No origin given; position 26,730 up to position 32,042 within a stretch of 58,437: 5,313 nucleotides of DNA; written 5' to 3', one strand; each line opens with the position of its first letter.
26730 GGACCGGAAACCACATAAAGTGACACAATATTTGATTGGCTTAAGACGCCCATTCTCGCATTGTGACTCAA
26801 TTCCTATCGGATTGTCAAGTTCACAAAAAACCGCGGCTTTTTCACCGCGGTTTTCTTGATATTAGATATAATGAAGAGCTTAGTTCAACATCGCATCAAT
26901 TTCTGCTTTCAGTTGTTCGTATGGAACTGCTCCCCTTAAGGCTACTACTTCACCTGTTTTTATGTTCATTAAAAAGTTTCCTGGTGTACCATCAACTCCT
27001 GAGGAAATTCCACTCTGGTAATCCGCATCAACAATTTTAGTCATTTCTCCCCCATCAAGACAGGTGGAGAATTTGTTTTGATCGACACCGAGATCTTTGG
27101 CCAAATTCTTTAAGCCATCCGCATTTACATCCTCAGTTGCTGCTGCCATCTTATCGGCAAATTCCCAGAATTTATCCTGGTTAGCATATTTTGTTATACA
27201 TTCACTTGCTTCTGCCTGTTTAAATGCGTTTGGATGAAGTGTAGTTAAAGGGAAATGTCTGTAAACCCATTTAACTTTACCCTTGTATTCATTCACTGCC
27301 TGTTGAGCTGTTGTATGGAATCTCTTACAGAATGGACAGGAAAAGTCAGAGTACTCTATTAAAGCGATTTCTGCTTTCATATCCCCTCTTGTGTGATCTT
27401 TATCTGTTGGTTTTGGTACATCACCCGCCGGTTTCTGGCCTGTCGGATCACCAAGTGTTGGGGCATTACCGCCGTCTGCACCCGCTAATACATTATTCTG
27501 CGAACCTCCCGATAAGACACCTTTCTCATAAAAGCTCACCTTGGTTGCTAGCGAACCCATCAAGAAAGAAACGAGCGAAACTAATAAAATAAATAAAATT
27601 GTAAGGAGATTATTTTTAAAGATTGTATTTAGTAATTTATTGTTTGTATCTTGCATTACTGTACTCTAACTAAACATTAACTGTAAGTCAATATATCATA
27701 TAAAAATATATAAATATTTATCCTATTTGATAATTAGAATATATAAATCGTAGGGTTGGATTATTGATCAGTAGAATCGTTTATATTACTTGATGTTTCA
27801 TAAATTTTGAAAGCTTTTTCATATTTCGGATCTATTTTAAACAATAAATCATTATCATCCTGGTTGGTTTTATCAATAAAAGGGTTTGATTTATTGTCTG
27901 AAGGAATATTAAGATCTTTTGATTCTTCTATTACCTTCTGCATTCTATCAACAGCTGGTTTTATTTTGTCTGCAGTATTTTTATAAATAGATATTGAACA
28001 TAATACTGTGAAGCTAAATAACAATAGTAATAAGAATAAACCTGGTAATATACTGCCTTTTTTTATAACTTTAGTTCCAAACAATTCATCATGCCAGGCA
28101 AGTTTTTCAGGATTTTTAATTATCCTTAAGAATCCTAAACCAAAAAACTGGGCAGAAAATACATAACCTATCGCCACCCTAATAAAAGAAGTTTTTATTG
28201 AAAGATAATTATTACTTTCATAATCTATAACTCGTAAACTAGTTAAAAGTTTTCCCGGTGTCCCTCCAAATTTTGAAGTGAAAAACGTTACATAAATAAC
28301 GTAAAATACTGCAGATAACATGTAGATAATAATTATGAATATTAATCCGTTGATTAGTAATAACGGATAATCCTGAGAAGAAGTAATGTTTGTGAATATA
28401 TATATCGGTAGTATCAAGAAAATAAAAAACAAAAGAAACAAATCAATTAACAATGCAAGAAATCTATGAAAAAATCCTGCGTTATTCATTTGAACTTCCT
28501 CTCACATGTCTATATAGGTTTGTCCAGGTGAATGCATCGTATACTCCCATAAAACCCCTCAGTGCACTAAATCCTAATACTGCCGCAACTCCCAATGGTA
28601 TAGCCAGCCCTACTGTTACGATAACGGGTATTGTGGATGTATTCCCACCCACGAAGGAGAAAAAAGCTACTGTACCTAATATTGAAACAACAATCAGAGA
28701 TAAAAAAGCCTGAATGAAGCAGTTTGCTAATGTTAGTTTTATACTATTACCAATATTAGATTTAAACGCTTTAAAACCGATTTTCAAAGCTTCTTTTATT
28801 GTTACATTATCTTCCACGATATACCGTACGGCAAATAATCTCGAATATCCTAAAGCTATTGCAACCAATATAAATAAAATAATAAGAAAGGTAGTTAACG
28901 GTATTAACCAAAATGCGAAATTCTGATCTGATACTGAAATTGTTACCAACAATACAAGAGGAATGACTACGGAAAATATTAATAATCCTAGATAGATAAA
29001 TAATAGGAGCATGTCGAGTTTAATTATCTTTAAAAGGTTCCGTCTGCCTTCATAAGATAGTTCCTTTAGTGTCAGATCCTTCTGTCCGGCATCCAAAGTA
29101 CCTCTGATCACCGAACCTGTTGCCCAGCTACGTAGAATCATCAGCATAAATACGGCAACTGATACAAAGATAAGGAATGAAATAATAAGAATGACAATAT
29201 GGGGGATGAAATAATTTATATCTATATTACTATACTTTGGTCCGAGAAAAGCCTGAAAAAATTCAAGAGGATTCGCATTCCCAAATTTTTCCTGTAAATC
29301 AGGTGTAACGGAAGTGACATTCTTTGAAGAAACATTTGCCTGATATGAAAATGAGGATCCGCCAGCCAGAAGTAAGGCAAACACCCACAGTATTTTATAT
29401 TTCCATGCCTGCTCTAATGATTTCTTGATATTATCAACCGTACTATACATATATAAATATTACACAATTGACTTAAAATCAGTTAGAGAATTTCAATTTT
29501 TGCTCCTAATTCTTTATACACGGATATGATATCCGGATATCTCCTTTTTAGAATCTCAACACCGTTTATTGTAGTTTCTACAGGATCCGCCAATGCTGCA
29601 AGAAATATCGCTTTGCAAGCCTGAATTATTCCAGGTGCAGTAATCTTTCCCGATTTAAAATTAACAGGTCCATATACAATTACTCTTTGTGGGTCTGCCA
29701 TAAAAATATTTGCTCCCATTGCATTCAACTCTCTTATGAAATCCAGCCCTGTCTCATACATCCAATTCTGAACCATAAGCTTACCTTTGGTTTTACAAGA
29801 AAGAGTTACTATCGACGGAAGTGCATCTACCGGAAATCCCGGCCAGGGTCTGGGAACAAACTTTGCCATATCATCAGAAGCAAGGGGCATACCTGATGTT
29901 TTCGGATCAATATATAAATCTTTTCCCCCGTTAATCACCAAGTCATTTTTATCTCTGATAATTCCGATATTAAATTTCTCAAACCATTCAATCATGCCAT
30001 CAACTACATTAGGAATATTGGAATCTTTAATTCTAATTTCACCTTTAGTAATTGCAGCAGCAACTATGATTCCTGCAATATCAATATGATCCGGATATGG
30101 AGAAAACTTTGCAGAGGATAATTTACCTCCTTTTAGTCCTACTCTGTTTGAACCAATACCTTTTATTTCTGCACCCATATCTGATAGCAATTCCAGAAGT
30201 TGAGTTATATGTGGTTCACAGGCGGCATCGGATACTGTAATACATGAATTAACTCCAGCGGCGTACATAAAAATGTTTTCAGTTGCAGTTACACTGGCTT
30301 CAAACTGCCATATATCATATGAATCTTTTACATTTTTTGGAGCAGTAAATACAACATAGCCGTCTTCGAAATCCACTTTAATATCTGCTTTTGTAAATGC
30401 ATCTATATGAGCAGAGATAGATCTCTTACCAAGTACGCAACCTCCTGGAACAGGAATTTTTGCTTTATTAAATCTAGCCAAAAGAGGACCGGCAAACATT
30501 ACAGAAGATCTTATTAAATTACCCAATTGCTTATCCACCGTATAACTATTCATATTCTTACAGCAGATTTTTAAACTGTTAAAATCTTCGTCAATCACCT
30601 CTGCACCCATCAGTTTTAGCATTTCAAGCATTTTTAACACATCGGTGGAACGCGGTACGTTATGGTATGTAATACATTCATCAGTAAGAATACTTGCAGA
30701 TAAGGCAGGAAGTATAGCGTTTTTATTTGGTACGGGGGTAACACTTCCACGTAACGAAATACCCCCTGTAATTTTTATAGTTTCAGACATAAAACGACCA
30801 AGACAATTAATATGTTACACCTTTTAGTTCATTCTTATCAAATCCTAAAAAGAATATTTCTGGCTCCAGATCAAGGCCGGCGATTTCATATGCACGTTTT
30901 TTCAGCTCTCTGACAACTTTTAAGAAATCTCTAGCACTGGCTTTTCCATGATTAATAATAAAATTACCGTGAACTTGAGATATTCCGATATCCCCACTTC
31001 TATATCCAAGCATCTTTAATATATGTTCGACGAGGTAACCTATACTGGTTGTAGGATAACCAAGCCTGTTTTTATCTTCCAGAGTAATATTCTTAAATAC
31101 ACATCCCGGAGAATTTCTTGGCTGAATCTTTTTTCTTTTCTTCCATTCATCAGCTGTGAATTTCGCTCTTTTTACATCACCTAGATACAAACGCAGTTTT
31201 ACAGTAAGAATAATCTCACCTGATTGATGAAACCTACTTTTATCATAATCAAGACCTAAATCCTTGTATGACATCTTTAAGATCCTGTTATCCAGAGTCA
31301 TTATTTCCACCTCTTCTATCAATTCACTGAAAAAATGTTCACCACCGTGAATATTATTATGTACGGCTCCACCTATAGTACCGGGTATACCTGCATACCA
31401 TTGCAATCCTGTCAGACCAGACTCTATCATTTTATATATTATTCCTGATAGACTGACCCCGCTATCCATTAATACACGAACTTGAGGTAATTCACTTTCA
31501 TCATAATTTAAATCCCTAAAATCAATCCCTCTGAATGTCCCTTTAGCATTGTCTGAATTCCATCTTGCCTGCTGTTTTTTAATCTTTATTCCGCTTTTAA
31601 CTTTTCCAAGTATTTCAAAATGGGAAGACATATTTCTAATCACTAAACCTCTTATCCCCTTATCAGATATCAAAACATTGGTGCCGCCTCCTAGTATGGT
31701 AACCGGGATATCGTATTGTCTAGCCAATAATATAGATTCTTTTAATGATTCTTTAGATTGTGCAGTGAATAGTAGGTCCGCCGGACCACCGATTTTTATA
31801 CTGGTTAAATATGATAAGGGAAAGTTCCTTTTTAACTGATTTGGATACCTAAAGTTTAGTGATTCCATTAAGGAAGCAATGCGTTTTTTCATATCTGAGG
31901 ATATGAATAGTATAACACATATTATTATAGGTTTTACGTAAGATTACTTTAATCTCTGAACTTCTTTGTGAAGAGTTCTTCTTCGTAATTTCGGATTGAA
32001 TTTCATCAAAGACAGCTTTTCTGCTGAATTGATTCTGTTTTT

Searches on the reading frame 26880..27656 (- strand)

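Call 91: search_protein_families(library=pfam, proteins=[window:26880-27656:-], max_evalue=0.00001)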
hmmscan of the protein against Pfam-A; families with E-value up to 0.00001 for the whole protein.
window:26880-27656:- (258 aa): 3 families
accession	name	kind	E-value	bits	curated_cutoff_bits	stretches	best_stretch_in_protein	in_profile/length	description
PF13462.12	Thioredoxin_4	-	1.9e-22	80.6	23.2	1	85-231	3-146/165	Thioredoxin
PF01323.26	DSBA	-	1e-16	61.7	25.6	1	99-253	2-190/191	DSBA-like thioredoxin domain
PF18400.7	Thioredoxin_12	-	4e-07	30.5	26.1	0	81-137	128-184/190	Thioredoxin-like domain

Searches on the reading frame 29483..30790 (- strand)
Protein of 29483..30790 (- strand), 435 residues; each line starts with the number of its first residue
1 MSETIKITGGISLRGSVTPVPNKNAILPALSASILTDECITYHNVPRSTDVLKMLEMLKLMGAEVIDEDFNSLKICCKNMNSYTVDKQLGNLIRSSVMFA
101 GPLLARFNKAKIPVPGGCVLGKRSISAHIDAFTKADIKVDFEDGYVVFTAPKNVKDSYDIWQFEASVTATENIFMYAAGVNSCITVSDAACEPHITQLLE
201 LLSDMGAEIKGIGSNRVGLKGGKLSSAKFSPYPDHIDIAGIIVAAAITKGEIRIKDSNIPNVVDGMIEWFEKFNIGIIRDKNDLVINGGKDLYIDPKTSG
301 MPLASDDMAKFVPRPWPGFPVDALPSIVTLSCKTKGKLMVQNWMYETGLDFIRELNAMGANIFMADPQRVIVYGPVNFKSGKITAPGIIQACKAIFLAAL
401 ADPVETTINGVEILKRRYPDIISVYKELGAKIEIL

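Call 73: search_protein_families(library=pfam, proteins=[window:29483-30790:-], max_evalue=0.00001)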
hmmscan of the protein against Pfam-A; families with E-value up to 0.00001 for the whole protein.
window:29483-30790:- (435 aa): 1 family
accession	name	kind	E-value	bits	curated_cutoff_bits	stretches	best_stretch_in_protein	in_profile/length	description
PF00275.25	EPSP_synthase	-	3.2e-44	151.8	22.8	1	9-422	3-414/417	EPSP synthase (3-phosphoshikimate 1-carboxyvinyltransferase)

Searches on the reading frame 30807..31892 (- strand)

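Call 91: search_protein_families(library=pfam, proteins=[window:30807-31892:-], max_evalue=0.00001)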
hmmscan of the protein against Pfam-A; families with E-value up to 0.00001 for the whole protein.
window:30807-31892:- (361 aa): 2 families
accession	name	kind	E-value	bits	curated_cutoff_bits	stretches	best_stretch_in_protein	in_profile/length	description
PF02873.21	MurB_C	-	2.9e-16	59.9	27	1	249-348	9-98/99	UDP-N-acetylenolpyruvoylglucosamine reductase, C-terminal domain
PF01565.28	FAD_binding_4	-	2.9e-14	53.4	26.4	1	39-90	2-55/139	FAD binding domain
